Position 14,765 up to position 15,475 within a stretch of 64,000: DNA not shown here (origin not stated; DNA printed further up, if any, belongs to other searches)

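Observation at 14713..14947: Operator-like 16-bp palindrome and 10-bp-phased TGAGCAG iterons upstream of and inside the start of the HTH gene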

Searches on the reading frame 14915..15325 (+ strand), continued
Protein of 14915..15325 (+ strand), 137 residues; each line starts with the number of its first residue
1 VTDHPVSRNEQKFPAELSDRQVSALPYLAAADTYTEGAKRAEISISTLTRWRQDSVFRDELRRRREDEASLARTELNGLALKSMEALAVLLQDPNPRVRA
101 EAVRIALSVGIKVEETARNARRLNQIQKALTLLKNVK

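Call 59: find_homologous_proteins(query=A3, max_evalue=1e-8)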
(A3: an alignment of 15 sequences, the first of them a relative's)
Query A3 (15 sequences) (133 aa, profile of the alignment): 206 proteins with E <= 1e-8 among 4410 candidates; the best 120 are listed.
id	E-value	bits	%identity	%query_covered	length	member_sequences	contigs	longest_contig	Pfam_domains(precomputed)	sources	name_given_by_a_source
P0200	8.7e-52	193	47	88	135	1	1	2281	-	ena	-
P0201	9.3e-52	193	47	89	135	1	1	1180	-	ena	-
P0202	3.0e-51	191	48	99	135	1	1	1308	-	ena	-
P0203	4.1e-51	190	47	96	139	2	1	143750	-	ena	-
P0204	5.7e-51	190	49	79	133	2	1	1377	-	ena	-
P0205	6.0e-51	190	46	96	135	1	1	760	-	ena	-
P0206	6.6e-51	190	48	96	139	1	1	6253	-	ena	-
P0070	7.3e-51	190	36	99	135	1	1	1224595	-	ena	-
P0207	7.3e-51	190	44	96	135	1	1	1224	-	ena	-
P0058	9.0e-51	189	41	94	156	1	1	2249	-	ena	-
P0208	9.8e-51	189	53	89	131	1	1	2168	-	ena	-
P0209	1.4e-50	189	44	96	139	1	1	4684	-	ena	-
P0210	2.1e-50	188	38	99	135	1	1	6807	-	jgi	-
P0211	2.7e-50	188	45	96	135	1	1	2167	-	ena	-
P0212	3.9e-50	187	45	96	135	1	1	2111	-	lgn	-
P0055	1.8e-49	185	100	100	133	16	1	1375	-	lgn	-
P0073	1.1e-47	179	37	92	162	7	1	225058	-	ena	-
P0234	3.0e-47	178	46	99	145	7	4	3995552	-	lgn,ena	-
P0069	3.9e-47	178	39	96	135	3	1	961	PF13022.13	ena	-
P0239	7.4e-47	177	41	96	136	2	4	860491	-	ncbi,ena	-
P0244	1.2e-46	176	44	96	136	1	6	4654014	-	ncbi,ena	-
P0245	1.3e-46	176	50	91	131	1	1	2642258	-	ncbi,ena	-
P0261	2.3e-45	172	38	97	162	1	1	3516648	-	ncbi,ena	-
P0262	2.4e-45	172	41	100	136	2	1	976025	-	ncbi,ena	-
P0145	4.4e-45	171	33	89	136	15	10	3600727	PF13022.13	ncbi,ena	-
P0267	1.6e-44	169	32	89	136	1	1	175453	PF13022.13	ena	-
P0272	6.0e-43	164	41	84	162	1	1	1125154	PF13022.13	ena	-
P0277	1.4e-42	163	32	89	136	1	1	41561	PF13022.13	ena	-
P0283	1.0e-41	160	32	89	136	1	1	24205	PF13022.13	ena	-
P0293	2.7e-40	155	36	89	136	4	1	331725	-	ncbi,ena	-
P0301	1.2e-39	153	35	77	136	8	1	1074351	PF13022.13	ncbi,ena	-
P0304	1.9e-39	153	42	81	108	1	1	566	PF13022.13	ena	-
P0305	2.5e-39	152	34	89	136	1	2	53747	PF13022.13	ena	-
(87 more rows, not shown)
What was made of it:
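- On Pfam PF13022 HTH_Tnp_1_2 (phBC6A51-type HTH): Some relatives carry a precomputed PF13022 hit (call 59).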

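Call 71: search_protein_families(library=padloc, proteins=[P0001, L030:1048-1383:+, P0058], max_evalue=0.1)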
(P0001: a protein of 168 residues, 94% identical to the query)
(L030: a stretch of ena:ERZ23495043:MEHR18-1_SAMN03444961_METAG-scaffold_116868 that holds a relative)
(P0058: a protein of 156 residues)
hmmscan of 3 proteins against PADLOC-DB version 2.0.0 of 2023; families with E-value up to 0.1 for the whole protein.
P0001 (168 aa): 0 families

L030:1048-1383:+ (112 aa): 1 family
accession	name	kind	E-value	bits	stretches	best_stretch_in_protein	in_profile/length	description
PDLC00562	JetA3|JetA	-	0.003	14.3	1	8-42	124-159/536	Unknown function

P0058 (156 aa): 0 families

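Call 77: fold_search(model_id=the predicted structure, library=viral)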
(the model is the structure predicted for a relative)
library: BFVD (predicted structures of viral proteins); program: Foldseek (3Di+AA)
matches with E <= 10: 363; with E <= 0.001: 2
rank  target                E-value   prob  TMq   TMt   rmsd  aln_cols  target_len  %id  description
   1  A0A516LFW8            9.0e-05  1.00  0.52  0.68   2.5       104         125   23  (no name in the UniProt tables at hand)
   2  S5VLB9                3.6e-04  1.00  0.46  0.45  14.7       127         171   17  (no name in the UniProt tables at hand)
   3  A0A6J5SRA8            9.5e-03  1.00  0.39  0.30  18.3       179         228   16  Uncharacterized protein [uncultured Caudovirales phage]
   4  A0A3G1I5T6            9.5e-03  0.99  0.28  0.31  10.0       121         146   17  (no name in the UniProt tables at hand)
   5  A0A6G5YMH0            1.1e-02  0.97  0.26  0.26  12.1       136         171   16  (no name in the UniProt tables at hand)
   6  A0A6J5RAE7            1.7e-02  0.96  0.30  0.23  13.5       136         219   18  Terminase small subunit [uncultured Caudovirales phage]
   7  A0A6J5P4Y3            1.9e-02  0.98  0.32  0.25  12.6       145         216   11  Uncharacterized protein [uncultured Caudovirales phage]
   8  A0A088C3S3            2.3e-02  0.99  0.30  0.23  11.9        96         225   16  (no name in the UniProt tables at hand)
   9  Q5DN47                2.6e-02  0.99  0.31  0.25  19.4       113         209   21  Gp58 [Alphaproteobacteria phage PhiJL001]
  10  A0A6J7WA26            2.6e-02  0.97  0.31  0.28   8.4       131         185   18  Terminase small subunit [uncultured Caudovirales phage]
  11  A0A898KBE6            3.2e-02  0.99  0.32  0.19  14.9       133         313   16  (no name in the UniProt tables at hand)
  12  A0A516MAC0            3.6e-02  1.00  0.44  0.51   2.8        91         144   22  (no name in the UniProt tables at hand)
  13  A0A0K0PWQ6            3.8e-02  0.99  0.30  0.27  15.4        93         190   25  Terminase small subunit [Roseobacter phage RDJL Phi 2]
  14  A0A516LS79            3.8e-02  0.98  0.26  0.27  10.1       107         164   19  (no name in the UniProt tables at hand)
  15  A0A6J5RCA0            3.8e-02  0.97  0.33  0.29  18.8       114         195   20  Uncharacterized protein [uncultured Caudovirales phage]
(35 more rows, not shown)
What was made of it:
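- On Phage small terminase (TerS): Best BFVD match E 9e-5, with many entries named terminase small subunit (call 77).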

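Call 78: find_encoding_contigs(protein=P0070, flank=2500, max_places=1)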
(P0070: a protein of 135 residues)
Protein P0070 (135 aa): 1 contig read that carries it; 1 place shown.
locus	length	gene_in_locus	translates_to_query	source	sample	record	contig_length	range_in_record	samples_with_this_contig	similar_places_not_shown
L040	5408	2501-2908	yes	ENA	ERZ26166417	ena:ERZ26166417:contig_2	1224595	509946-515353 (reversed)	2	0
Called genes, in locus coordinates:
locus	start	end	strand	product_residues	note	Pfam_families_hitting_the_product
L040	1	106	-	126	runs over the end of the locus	-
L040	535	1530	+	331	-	PF00296:Bac_luciferase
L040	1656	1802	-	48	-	-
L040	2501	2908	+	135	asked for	-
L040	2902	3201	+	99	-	-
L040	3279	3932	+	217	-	-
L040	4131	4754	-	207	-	PF13358:DDE_3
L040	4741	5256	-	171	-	PF13384:HTH_23, PF13518:HTH_28 (faint), PF13551:HTH_29, PF13565:HTH_32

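Call 79: find_encoding_contigs(protein=P0145, flank=2500, max_places=1)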
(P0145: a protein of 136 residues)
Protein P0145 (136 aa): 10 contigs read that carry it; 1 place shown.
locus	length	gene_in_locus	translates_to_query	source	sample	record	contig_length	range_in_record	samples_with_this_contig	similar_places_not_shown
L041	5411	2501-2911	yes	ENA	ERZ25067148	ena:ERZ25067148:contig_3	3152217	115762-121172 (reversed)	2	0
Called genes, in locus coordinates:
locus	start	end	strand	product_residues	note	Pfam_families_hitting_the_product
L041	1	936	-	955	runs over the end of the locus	PF00176:SNF2-rel_dom, PF00270:DEAD (weak), PF04851:ResIII, PF00271:Helicase_C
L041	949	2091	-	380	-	-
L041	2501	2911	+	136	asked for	PF13022:HTH_Tnp_1_2 (faint)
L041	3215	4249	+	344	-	PF01717:Meth_synt_2, PF08267:Meth_synt_1 (weak)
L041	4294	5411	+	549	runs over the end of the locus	PF00501:AMP-binding, PF13193:AMP-binding_C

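Call 80: find_encoding_contigs(protein=P0244, flank=2500, max_places=1)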
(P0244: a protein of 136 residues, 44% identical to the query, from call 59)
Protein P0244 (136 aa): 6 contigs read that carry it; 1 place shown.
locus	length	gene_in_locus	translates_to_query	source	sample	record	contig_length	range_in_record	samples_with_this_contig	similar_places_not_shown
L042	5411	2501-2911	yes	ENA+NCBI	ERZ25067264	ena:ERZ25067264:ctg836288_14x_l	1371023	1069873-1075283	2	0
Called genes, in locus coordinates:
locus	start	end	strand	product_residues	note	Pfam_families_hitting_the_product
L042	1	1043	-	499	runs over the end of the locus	PF22483:Mu-transpos_C_2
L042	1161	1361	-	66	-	-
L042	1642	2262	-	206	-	PF13701:DDE_Tnp_1_4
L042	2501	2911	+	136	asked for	-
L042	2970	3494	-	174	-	PF01609:DDE_Tnp_1, PF13586:DDE_Tnp_1_2 (weak)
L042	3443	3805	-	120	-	PF13340:DUF4096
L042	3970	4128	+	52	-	-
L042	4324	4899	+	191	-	PF22811:Zn_ribbon_NrdR, PF03477:ATP-cone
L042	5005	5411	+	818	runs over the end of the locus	PF00317:Ribonuc_red_lgN, PF02867:Ribonuc_red_lgC, PF12637:TSCPD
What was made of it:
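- Tried and rejected: Transposases are adjacent only in L040 and L042 (calls 78, 80), not in the other loci.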

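Call 81: find_encoding_contigs(protein=P0234, flank=2500, max_places=1)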
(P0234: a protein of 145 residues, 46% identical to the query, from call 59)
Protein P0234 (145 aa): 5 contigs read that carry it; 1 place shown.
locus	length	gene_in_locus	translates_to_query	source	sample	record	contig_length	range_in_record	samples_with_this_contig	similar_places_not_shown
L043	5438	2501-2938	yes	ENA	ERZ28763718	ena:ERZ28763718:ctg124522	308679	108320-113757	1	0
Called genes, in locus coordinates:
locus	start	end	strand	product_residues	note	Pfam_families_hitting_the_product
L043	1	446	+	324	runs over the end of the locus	PF00248:Aldo_ket_red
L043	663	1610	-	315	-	PF00248:Aldo_ket_red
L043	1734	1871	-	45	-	-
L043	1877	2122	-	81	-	PF01954:AF2212-like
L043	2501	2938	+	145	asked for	-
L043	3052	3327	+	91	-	-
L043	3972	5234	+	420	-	PF07498:Rho_N (weak), PF07497:Rho_RNA_bind, PF00006:ATP-synt_ab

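Call 85: list_cluster_members(proteins=[P0145, P0244, P0239, P0245, P0261, P0262, P0293, P0301, P0129, P0313])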
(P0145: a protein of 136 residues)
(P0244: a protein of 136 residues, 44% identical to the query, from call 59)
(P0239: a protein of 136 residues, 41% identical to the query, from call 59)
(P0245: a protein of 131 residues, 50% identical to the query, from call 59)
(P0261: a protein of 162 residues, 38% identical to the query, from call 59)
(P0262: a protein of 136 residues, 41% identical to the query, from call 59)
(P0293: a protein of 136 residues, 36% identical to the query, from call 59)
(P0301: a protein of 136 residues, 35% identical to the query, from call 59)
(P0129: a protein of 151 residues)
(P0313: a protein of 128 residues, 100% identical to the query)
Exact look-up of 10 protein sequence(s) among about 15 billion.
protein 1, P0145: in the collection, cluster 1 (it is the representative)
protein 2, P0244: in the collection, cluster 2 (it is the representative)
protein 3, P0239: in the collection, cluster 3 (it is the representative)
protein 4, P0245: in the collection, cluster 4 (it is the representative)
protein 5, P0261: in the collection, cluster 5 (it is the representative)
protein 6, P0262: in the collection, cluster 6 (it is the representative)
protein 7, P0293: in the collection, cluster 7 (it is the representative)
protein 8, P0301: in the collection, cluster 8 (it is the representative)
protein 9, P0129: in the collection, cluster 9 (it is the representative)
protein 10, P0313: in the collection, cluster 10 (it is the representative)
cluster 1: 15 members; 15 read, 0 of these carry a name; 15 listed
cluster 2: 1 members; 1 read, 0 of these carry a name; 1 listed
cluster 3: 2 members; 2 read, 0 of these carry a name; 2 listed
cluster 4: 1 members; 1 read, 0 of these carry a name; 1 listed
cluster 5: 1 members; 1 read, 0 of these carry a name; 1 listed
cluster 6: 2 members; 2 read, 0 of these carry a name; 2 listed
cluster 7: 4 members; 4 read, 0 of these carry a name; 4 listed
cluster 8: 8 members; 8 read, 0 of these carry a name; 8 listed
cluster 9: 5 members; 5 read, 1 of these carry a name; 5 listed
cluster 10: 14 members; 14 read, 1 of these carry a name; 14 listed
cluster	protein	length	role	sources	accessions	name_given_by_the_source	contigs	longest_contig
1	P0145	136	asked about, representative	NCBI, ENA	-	-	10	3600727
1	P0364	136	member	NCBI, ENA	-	-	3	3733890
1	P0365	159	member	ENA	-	-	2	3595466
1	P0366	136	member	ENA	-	-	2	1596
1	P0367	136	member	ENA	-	-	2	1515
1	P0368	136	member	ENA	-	-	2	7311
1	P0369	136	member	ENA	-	-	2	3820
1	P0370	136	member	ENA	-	-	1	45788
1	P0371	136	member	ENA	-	-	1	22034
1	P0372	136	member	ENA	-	-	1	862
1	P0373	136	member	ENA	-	-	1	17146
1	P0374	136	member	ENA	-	-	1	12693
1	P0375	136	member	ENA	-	-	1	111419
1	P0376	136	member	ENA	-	-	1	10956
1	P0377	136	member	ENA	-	-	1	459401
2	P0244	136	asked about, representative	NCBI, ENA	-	-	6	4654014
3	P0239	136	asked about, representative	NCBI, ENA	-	-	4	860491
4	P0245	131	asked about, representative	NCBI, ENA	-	-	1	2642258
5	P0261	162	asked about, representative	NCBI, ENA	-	-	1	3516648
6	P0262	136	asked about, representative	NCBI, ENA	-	-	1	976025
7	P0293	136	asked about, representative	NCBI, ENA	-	-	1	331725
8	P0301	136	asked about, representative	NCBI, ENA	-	-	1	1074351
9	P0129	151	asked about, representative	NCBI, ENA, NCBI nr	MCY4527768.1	MAG: hypothetical protein OXD46_01895 [Chloroflexi bacterium] | hypothetical protein [Chloroflexota bacterium]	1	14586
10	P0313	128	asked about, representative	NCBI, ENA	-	-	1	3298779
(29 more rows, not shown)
